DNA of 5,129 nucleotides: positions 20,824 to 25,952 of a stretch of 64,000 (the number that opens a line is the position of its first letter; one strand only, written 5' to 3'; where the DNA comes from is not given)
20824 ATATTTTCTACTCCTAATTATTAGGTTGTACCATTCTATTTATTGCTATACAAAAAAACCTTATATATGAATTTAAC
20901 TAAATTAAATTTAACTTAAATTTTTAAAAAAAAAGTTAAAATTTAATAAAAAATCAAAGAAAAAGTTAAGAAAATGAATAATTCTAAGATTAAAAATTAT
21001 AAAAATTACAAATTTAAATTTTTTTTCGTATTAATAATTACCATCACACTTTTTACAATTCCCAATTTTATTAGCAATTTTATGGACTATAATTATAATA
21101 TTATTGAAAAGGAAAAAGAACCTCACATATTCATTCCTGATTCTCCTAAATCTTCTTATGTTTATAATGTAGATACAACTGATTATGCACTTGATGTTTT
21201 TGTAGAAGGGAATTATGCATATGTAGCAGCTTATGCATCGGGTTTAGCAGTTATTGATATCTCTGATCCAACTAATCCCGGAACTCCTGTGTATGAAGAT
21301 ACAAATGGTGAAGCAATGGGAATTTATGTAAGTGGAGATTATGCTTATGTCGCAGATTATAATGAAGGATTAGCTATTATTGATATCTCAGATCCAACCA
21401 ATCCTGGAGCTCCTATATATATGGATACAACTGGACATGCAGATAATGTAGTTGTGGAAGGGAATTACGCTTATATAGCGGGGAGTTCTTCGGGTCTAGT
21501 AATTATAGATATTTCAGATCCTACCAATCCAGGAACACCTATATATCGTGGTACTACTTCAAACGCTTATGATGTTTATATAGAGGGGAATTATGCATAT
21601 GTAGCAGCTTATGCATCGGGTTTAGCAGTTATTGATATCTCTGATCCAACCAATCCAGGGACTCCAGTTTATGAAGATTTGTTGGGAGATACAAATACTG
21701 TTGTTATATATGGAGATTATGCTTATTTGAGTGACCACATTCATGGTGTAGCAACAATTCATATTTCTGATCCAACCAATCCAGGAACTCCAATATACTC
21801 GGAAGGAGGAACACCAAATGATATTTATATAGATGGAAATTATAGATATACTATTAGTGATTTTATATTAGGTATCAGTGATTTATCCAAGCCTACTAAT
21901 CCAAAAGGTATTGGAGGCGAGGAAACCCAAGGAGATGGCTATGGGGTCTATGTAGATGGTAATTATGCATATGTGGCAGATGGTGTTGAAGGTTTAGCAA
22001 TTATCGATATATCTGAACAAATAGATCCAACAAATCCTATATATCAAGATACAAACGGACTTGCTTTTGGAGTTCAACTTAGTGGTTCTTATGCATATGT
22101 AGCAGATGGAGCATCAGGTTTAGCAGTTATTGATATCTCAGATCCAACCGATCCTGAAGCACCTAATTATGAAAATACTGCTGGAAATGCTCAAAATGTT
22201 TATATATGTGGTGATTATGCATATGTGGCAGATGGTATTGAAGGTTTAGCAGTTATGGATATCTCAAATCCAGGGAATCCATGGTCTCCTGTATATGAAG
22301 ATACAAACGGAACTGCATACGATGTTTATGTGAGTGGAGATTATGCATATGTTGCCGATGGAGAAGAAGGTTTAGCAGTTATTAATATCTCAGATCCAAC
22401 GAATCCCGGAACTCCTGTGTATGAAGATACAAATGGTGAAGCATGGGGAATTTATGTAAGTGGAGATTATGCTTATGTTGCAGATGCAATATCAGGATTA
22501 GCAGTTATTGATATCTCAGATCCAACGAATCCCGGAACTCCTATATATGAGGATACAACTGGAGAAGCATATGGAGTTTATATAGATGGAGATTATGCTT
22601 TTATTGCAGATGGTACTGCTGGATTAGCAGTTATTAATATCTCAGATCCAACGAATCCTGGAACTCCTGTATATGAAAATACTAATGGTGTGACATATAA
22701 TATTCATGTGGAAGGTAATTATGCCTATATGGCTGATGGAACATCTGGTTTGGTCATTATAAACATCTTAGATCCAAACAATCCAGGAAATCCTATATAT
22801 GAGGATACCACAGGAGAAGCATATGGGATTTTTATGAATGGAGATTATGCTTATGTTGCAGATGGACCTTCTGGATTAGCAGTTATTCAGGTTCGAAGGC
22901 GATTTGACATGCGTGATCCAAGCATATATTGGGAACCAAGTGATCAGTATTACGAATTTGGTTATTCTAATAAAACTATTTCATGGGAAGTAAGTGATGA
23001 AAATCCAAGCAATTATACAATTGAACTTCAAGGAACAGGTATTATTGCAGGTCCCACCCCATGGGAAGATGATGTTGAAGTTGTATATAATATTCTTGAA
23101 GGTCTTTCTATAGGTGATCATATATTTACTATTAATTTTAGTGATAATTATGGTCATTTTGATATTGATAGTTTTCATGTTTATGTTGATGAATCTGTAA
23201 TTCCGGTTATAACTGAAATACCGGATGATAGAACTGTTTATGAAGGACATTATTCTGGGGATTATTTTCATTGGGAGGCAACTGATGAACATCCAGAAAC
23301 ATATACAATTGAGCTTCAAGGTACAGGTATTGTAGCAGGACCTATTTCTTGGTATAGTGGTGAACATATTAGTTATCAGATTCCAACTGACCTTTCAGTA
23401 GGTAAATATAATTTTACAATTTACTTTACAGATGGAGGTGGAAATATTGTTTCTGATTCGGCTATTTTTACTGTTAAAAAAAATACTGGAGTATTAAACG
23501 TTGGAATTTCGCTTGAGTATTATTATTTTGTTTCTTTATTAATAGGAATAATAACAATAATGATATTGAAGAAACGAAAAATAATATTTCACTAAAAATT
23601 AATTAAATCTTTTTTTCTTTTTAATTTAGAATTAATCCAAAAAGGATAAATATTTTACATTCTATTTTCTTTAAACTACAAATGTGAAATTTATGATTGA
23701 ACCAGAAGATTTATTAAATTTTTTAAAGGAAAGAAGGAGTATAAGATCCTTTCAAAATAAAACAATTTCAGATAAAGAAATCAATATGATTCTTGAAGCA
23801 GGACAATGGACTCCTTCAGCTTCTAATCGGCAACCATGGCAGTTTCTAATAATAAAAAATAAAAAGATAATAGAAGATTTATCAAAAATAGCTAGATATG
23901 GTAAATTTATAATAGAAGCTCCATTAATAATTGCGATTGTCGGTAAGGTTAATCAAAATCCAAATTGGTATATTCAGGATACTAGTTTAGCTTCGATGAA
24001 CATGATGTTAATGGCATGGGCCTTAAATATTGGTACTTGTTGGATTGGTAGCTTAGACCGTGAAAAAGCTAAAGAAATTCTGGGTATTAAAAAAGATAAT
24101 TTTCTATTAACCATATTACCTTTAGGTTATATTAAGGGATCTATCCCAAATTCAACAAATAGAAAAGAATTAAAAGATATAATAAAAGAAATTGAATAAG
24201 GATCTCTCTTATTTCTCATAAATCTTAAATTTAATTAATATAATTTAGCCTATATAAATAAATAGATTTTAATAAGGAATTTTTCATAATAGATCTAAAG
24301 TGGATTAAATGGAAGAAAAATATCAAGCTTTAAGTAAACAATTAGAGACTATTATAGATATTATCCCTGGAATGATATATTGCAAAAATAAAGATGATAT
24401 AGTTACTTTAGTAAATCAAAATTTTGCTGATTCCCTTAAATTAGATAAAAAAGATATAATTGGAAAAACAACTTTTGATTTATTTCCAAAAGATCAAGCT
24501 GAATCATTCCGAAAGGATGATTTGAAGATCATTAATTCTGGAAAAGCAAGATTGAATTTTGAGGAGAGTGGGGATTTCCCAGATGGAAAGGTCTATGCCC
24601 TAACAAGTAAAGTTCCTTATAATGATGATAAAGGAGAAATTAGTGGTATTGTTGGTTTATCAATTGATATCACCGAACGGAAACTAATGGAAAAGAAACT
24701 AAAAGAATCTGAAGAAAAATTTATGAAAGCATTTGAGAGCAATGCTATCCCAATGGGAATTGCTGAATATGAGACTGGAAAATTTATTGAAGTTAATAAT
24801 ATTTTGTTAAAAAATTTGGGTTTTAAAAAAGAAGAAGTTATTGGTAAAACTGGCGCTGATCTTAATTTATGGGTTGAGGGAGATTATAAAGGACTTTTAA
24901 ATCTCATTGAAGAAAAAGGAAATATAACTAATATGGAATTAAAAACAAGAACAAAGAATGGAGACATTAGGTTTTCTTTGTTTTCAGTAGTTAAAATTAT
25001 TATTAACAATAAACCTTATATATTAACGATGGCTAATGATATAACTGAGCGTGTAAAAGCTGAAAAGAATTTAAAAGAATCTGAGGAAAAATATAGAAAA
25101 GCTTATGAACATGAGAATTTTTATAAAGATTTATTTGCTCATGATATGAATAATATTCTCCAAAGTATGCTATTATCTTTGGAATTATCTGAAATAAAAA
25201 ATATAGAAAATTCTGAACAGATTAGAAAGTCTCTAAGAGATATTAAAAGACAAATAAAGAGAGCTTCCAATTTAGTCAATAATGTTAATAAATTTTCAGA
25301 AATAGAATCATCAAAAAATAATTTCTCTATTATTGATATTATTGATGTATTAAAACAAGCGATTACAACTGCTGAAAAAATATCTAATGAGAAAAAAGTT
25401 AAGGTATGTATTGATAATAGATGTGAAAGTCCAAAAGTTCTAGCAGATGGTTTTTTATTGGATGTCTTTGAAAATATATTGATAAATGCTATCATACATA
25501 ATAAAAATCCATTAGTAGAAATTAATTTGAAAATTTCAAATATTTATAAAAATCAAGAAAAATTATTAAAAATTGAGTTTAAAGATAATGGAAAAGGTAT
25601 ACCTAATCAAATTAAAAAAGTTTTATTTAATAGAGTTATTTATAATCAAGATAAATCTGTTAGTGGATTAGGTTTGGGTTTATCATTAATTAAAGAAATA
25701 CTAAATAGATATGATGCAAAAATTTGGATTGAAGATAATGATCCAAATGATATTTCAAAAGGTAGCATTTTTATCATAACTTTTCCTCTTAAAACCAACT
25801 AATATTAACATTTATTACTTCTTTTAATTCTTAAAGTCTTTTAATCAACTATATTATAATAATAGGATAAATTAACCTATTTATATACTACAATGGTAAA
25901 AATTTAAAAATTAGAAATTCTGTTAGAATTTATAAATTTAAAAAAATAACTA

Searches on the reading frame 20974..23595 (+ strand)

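Call 49: search_protein_families(library=pfam, proteins=[window:20974-23595:+], max_evalue=0.001)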
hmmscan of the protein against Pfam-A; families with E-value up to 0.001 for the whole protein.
window:20974-23595:+ (873 aa): 4 families
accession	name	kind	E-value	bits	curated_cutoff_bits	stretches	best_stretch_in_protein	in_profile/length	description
PF08309.17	LVIVD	-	4.9e-127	413.5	20.2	12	112-145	2-35/42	LVIVD repeat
PF08669.17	GCV_T_C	-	7.5e-09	35.8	25.9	0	97-154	9-66/80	Glycine cleavage T-protein C-terminal barrel domain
PF23527.1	Microp_apicomplexa_14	-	2.4e-05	24.6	27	0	178-204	20-46/52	Apicomplexa microprotein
PF19077.6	Big_13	-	0.00036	21.4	27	0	769-834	35-100/102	Bacterial Ig-like domain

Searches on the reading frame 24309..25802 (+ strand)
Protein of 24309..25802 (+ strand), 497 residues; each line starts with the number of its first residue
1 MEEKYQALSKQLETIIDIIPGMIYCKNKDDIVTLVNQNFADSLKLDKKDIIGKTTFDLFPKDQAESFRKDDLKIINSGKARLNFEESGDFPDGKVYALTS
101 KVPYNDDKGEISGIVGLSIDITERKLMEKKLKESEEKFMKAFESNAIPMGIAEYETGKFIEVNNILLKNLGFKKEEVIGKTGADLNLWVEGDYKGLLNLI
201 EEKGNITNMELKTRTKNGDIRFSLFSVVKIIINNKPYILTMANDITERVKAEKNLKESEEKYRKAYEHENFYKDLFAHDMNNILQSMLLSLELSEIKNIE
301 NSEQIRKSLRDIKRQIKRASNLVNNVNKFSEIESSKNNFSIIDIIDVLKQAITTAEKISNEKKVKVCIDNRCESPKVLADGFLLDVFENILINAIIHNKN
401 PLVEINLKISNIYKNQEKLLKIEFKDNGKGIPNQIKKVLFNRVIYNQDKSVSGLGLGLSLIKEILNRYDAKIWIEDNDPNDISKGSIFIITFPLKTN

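Call 49: search_protein_families(library=pfam, proteins=[window:24309-25802:+], max_evalue=0.001)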
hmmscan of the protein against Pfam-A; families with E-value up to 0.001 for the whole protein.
window:24309-25802:+ (497 aa): 5 families
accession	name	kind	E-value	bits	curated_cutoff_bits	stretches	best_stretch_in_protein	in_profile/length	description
PF08448.16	PAS_4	-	3.7e-20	72.6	23.1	1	19-125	4-109/110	PAS fold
PF13426.13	PAS_9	-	3.4e-16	59.8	27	2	22-123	3-103/103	PAS domain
PF02518.31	HATPase_c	-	2.7e-15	57.2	26.4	1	383-495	6-110/111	Histidine kinase-, DNA gyrase B-, and HSP90-like ATPase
PF00989.32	PAS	-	2.2e-13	50.7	22.6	1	11-121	2-113/113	PAS fold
PF00512.31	HisKA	-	1.4e-07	31.8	26.9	1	277-334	10-65/66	His Kinase A (phospho-acceptor) domain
